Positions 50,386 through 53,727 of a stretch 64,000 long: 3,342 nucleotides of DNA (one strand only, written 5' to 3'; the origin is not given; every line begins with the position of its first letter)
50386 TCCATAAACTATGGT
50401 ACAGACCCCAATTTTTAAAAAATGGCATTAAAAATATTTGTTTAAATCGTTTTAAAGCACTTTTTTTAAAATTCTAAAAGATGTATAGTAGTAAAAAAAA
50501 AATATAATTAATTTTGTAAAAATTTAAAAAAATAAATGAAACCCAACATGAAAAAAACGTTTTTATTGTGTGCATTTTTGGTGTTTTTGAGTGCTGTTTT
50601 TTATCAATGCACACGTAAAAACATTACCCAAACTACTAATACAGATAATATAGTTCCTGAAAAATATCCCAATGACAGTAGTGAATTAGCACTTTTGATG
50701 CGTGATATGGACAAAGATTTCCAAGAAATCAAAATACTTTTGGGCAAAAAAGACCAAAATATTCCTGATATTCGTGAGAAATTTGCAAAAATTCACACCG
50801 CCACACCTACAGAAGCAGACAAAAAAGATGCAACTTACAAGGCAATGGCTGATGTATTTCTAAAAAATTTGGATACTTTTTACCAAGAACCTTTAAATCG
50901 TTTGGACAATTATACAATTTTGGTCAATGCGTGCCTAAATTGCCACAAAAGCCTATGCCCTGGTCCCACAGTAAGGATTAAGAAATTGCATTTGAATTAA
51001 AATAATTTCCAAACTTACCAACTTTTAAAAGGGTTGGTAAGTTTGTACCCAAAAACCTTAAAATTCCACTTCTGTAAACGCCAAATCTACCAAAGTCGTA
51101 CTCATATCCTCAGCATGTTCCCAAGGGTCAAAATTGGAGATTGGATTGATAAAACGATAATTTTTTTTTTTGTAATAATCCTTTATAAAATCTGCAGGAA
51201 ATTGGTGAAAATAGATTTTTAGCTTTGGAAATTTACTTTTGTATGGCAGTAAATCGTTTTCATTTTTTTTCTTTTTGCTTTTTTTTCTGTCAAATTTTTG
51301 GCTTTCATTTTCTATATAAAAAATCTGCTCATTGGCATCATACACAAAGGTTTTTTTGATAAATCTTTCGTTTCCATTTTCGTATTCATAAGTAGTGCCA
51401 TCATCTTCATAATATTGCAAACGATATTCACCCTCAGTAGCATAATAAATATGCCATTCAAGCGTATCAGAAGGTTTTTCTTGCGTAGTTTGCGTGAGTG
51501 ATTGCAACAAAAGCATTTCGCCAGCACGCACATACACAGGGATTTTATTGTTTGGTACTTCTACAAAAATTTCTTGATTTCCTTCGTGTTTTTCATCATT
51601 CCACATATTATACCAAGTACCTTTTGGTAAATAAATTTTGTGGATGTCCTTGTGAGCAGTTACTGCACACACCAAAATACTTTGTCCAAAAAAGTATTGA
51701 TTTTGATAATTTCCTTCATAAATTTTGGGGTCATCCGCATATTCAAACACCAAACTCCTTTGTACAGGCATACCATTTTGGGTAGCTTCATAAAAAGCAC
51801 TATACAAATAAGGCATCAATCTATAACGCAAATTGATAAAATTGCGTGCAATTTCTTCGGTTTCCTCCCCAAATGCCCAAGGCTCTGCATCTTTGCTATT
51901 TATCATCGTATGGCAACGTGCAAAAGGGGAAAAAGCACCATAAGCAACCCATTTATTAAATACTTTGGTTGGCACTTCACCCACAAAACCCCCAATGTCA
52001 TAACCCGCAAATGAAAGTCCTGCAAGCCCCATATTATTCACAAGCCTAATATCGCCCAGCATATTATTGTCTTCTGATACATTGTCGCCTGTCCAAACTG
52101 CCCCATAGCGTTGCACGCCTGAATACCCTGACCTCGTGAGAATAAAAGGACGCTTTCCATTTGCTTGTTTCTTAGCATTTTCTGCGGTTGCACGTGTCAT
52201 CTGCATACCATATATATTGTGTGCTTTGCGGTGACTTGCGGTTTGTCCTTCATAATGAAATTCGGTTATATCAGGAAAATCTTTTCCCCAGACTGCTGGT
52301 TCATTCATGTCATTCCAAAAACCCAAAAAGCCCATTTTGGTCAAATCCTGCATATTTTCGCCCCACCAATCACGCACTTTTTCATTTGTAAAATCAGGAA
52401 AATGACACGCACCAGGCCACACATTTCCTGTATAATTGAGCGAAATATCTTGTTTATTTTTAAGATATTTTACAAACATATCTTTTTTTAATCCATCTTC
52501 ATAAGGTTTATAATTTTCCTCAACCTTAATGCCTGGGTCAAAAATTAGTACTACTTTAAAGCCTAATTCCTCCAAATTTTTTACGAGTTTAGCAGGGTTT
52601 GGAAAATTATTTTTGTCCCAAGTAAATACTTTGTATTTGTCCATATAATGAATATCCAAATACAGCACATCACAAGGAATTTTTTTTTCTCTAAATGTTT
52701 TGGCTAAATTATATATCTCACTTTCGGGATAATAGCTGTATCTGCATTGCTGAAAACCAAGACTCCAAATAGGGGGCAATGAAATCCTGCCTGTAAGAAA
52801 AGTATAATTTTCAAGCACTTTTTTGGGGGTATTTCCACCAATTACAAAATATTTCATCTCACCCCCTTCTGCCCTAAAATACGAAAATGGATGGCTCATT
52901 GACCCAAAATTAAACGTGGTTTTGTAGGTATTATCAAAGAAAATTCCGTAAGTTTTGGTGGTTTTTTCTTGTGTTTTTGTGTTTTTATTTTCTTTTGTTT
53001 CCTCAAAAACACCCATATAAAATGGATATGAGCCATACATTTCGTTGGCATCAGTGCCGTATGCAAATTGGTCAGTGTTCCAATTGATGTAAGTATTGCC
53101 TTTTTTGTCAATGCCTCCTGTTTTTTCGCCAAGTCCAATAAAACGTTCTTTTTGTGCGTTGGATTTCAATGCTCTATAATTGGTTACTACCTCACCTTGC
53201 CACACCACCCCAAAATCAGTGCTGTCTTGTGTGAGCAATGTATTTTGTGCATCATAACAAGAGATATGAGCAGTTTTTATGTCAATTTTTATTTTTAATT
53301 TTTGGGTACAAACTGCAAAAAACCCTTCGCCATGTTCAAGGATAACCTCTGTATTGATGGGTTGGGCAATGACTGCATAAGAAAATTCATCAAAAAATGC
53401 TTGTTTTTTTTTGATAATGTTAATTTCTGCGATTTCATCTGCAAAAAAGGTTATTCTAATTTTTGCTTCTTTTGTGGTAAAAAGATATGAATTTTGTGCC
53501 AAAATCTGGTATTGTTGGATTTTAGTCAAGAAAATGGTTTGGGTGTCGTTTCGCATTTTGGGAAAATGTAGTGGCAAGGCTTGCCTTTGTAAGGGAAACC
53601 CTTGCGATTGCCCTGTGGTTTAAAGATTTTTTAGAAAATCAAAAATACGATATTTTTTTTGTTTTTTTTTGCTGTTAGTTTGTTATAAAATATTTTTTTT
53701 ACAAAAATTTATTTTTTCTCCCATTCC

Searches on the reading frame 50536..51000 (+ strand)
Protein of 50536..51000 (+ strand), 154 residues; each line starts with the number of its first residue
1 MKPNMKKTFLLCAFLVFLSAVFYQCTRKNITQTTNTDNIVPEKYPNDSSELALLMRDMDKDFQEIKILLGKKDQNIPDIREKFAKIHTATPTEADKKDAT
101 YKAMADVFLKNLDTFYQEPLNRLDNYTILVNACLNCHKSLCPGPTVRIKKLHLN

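Call 11: search_protein_families(library=pfam, proteins=[window:50536-51000:+])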
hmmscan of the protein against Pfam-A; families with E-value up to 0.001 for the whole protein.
window:50536-51000:+ (154 aa): 0 families

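Call 55: find_encoding_contigs(protein=window:50536-51000:+, flank=10000, max_places=10)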
Protein window:50536-51000:+ (154 aa): no gene with exactly this product is on record in the collection.

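Call 57: find_encoding_contigs(protein=window:50548-51000:+, flank=10000, max_places=10)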
Protein window:50548-51000:+ (150 aa): 1 contig read that carries it; 1 place shown.
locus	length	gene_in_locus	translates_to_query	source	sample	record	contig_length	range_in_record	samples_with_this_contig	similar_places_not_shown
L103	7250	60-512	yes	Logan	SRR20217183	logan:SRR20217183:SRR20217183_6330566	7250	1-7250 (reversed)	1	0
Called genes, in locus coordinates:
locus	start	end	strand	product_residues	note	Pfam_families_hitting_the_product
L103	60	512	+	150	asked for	-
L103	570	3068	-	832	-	PF13802:Gal_mutarotas_2, PF01055:Glyco_hydro_31_2nd, PF21365:Glyco_hydro_31_3rd, PF17137:DUF5110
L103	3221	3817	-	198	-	PF04973:NMN_transporter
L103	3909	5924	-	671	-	PF18962:Por_Secre_tail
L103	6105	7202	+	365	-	PF01594:AI-2E_transport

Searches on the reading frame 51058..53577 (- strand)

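Call 11: search_protein_families(library=pfam, proteins=[window:51058-53577:-])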
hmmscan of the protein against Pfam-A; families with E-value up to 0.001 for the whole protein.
window:51058-53577:- (839 aa): 4 families
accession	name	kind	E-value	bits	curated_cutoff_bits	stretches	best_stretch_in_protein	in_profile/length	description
PF01055.32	Glyco_hydro_31_2nd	-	7.7e-117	390.7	23.5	1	266-594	2-328/328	Glycosyl hydrolases family 31 TIM-barrel domain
PF13802.12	Gal_mutarotas_2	-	1.5e-24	87.7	27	1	40-222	2-183/184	Glycosyl hydrolase 31 N-terminal galactose mutarotase-like domain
PF21365.3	Glyco_hydro_31_3rd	-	9.2e-23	81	24.4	1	602-688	1-86/87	Glycosyl hydrolase family 31 C-terminal domain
PF17137.9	DUF5110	-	1.4e-07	31.9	27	1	705-768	1-61/71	Domain of unknown function (DUF5110)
